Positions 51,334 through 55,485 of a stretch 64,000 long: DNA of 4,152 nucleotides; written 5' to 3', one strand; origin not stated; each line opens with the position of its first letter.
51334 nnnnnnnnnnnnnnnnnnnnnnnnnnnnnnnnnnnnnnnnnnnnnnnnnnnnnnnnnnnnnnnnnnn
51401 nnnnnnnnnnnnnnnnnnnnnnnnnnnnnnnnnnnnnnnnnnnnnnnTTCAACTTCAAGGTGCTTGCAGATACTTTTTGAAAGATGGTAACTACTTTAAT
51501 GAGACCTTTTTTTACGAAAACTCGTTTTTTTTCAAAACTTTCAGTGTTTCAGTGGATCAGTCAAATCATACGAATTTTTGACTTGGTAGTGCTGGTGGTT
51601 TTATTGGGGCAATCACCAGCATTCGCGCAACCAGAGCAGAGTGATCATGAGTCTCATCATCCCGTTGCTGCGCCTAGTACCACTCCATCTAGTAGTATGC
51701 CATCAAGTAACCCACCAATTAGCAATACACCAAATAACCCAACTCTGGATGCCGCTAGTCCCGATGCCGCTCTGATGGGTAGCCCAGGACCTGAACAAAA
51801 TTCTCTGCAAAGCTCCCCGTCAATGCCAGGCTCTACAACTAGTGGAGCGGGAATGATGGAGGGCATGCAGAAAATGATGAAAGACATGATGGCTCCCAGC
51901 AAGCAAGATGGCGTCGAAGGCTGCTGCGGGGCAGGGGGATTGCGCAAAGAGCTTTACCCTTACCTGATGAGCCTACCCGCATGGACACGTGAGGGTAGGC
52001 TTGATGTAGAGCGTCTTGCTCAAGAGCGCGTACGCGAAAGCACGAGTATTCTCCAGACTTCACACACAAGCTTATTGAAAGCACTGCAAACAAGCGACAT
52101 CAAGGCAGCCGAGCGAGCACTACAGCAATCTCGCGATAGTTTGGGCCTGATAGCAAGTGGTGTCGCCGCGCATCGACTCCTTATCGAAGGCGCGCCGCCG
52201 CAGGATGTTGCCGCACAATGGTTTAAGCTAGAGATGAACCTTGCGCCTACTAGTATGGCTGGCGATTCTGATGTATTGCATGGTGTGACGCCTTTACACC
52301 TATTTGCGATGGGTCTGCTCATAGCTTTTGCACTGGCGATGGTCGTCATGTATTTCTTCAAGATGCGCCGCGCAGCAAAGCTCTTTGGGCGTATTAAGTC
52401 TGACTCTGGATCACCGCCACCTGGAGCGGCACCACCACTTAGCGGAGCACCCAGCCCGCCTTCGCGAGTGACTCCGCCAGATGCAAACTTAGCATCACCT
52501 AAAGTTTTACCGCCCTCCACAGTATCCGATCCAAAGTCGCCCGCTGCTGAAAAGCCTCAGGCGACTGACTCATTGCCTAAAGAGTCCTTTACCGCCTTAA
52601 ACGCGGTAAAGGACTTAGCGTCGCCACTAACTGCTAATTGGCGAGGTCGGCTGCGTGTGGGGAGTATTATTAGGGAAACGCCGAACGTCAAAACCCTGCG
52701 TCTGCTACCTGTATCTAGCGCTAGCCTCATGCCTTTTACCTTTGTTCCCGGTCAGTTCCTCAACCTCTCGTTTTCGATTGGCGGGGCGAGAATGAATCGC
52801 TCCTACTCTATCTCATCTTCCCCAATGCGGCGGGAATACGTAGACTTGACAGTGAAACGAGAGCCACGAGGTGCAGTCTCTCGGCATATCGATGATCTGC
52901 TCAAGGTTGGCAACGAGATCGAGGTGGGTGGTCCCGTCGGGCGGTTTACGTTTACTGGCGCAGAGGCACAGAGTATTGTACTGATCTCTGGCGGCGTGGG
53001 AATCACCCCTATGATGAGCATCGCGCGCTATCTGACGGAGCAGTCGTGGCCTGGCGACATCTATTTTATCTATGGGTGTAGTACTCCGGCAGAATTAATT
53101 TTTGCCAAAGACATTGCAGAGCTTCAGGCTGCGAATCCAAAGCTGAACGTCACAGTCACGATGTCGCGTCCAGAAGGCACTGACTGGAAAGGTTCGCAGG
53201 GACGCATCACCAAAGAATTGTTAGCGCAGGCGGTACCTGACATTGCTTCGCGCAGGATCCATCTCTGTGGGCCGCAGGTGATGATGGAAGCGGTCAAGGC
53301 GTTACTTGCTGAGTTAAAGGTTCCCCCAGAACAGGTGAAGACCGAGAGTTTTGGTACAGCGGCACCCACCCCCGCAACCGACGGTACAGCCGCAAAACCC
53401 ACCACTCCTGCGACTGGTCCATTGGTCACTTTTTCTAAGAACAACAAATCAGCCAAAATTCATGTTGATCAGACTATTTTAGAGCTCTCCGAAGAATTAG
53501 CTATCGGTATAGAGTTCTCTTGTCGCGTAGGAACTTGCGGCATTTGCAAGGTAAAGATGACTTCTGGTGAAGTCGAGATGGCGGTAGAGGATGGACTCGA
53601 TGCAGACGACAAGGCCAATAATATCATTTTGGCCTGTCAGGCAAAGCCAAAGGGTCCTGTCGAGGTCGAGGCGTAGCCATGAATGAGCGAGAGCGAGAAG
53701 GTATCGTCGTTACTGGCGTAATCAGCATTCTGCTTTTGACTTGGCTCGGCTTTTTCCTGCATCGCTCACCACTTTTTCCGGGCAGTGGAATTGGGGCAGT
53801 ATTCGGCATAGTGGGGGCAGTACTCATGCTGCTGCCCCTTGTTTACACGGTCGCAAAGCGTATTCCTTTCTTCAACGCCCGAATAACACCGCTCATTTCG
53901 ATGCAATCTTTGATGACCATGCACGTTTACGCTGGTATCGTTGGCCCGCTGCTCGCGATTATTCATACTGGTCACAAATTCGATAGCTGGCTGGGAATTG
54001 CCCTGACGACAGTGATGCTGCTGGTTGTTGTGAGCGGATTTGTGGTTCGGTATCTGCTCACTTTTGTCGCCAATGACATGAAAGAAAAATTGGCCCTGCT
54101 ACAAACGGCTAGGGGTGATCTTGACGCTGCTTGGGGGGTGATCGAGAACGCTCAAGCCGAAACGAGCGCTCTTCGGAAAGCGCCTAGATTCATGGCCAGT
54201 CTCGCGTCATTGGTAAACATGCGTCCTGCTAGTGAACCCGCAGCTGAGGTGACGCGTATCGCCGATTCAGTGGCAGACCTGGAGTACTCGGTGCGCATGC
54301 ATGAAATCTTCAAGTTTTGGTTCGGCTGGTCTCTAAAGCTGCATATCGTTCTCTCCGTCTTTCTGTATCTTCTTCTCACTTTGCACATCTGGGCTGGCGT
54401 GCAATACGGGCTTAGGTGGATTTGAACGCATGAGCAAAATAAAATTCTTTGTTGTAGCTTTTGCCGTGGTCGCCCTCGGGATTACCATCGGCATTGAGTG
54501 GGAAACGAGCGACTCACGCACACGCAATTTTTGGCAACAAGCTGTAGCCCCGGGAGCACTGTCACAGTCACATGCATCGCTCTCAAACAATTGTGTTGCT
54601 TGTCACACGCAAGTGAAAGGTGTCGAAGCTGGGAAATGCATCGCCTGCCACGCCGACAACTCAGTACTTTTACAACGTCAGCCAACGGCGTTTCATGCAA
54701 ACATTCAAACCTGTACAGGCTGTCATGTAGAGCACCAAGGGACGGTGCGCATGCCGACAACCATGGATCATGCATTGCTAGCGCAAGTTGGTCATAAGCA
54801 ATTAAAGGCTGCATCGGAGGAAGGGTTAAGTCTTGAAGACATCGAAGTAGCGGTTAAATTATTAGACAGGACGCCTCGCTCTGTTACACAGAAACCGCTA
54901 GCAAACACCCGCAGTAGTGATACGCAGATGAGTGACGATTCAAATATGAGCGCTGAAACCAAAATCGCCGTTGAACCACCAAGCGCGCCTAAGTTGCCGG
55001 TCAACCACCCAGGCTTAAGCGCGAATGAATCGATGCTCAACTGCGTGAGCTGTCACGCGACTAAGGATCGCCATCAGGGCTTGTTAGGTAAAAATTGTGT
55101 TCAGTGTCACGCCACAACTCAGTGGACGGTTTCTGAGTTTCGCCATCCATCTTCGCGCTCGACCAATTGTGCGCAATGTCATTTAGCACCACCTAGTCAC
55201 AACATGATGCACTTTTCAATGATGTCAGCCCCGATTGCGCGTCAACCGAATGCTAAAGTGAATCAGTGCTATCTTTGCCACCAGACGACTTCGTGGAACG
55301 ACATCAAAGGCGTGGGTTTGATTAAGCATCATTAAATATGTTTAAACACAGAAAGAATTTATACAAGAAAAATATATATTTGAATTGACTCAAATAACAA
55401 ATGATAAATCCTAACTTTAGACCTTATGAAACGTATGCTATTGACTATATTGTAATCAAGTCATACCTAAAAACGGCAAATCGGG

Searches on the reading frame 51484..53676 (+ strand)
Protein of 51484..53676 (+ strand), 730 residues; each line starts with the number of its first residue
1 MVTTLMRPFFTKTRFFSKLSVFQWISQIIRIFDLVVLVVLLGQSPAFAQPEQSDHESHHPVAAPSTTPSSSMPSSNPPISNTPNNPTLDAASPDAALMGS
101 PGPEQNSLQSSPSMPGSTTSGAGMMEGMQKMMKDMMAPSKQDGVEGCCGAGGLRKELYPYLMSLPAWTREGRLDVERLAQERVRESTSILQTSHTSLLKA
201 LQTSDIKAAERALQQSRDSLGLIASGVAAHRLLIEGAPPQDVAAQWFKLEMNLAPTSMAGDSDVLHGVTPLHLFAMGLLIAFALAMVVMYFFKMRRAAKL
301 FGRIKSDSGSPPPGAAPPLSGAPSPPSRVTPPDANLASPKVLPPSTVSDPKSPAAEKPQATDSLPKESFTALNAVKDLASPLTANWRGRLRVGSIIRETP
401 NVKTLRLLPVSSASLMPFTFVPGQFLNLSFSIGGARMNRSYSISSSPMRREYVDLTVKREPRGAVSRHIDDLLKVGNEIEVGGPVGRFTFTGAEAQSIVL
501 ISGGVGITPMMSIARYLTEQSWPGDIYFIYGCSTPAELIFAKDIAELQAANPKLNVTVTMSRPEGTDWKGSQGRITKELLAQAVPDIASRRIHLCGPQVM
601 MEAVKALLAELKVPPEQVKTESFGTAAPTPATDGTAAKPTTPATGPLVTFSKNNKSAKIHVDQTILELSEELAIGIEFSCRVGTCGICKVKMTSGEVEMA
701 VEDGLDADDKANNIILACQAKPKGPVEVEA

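Call 62: search_protein_families(library=pfam, proteins=[window:51484-53676:+], max_evalue=0.01)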
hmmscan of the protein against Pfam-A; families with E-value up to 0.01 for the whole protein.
window:51484-53676:+ (730 aa): 4 families
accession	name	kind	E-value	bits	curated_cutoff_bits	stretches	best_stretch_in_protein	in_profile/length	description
PF00175.26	NAD_binding_1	-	5.8e-20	72.4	22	1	500-605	1-108/109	Oxidoreductase NAD-binding domain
PF00111.32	Fer2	-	2.3e-14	53.5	21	1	655-723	6-77/77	2Fe-2S iron-sulfur cluster binding domain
PF00970.30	FAD_binding_6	-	1.2e-13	51.7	21.1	1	416-489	26-98/99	Oxidoreductase FAD-binding domain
PF08030.17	NAD_binding_6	-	0.00012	22.6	22.2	1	497-566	3-82/156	Ferric reductase NAD binding domain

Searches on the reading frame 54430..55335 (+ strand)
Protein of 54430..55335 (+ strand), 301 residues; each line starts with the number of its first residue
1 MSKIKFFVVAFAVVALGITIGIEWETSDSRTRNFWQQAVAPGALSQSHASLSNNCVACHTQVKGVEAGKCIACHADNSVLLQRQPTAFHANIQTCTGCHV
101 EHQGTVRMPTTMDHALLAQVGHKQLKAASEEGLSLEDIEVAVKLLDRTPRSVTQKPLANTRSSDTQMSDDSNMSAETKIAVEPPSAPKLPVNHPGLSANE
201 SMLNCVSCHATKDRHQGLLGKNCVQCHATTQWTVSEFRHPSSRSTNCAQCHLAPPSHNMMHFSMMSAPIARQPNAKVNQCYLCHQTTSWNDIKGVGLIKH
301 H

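Call 62: search_protein_families(library=pfam, proteins=[window:54430-55335:+], max_evalue=0.01)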
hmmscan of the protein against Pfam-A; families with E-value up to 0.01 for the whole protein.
window:54430-55335:+ (301 aa): 4 families
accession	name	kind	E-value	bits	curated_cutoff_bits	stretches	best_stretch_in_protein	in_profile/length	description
PF14537.11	Cytochrom_c3_2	-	8e-07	29.9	25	1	48-107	2-72/79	Cytochrome c3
PF22113.1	Mtrc-MtrF_II-IV_dom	-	2.1e-06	27.8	30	1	65-292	4-171/176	Outer membrane cytochrome MtrC/MtrF-like, domains II/IV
PF14522.11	Cytochrome_C7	-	8.3e-06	26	24.8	0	197-227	43-66/67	Cytochrome c7 and related cytochrome c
PF09699.15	Paired_CXXCH_1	-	0.0045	17.1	20.6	0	65-102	4-39/41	Doubled CXXCH motif (Paired_CXXCH_1)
